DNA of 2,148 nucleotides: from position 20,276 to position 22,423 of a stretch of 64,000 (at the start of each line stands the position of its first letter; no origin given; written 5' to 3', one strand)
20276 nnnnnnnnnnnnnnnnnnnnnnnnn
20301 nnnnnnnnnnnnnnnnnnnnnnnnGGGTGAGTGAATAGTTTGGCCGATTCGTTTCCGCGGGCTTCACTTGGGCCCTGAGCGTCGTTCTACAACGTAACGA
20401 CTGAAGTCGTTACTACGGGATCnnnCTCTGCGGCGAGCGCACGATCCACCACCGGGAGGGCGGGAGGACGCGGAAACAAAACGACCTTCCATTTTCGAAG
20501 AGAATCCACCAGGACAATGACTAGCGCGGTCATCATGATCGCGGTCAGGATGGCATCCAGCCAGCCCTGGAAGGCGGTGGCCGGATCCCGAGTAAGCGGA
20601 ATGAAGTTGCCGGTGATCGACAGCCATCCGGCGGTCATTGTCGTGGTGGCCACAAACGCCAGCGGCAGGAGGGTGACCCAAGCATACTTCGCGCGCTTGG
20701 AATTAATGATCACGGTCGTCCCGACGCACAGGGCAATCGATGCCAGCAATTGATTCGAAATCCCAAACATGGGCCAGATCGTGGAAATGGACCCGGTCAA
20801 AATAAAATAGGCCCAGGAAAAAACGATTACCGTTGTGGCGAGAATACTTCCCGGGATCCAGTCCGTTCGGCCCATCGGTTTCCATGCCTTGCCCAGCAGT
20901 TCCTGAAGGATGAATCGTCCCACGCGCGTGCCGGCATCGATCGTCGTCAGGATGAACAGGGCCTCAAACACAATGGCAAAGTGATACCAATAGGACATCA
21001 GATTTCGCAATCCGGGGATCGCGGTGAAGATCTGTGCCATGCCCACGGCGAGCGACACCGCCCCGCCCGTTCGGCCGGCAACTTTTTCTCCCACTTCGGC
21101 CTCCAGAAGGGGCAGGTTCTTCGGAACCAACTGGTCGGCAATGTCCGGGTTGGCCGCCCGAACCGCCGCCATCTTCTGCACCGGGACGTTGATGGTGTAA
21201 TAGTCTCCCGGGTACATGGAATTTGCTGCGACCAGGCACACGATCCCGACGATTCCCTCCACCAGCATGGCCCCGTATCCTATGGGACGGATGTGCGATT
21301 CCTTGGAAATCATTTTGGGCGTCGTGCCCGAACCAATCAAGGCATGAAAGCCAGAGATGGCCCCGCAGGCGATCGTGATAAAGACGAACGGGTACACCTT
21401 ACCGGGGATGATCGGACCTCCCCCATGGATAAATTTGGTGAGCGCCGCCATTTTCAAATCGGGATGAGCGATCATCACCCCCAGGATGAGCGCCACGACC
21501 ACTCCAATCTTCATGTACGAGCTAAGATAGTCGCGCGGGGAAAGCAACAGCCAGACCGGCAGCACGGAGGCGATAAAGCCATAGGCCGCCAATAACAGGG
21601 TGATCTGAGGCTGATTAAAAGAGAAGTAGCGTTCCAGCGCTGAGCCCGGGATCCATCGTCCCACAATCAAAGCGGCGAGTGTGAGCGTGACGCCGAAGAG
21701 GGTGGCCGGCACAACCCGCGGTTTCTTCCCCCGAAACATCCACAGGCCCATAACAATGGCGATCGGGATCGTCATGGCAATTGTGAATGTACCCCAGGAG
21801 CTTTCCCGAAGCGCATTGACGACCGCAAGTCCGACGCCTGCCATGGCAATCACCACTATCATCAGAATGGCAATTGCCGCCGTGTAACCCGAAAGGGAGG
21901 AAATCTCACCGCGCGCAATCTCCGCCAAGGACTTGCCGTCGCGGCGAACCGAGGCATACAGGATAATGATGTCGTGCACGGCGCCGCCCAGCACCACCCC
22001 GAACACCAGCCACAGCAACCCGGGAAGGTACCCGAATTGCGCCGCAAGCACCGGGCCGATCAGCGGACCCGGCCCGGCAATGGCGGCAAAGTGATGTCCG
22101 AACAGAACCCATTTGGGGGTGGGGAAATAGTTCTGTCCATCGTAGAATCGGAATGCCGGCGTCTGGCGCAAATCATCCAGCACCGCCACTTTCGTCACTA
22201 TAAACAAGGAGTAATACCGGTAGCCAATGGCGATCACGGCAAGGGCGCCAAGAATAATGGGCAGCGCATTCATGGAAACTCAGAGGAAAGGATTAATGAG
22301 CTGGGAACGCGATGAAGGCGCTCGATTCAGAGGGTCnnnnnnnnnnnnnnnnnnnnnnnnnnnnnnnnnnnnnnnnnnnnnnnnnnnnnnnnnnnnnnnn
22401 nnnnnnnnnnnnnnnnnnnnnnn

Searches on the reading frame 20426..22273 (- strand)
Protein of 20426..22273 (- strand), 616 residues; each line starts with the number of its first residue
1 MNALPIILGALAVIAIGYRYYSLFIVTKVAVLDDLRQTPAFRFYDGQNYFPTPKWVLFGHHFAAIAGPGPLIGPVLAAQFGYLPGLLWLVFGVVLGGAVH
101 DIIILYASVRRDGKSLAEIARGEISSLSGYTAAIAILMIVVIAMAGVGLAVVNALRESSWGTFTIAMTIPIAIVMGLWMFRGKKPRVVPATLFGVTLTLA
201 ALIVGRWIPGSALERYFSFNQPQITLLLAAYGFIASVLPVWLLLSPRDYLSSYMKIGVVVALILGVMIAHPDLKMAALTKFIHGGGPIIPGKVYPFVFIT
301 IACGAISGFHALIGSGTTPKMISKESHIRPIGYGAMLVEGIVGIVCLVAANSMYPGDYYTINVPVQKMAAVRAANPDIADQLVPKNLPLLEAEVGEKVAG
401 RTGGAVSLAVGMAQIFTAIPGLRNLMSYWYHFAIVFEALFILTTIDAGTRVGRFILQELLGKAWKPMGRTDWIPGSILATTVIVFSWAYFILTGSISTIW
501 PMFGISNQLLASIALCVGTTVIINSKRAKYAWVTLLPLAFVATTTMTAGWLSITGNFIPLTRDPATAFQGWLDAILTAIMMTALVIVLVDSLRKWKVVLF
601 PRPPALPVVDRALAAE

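Call 8: search_protein_families(library=ncbifam, proteins=[window:20426-22273:-], max_evalue=0.00001)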
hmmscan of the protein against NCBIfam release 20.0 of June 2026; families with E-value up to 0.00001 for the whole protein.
window:20426-22273:- (616 aa): 1 family
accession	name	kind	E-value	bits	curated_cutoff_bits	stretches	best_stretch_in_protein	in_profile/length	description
NF011590.0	PRK15015.1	equivalog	8.2e-178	593.1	1188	1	1-551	32-599/701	pyruvate/proton symporter CstA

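Call 9: search_protein_families(library=pfam, proteins=[window:20426-22273:-], max_evalue=0.0001)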
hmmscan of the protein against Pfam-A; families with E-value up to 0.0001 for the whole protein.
window:20426-22273:- (616 aa): 1 family
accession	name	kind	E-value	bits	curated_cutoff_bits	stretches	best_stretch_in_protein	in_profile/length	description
PF02554.20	CstA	-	1e-209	698.4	27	1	2-548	1-560/560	Carbon starvation protein CstA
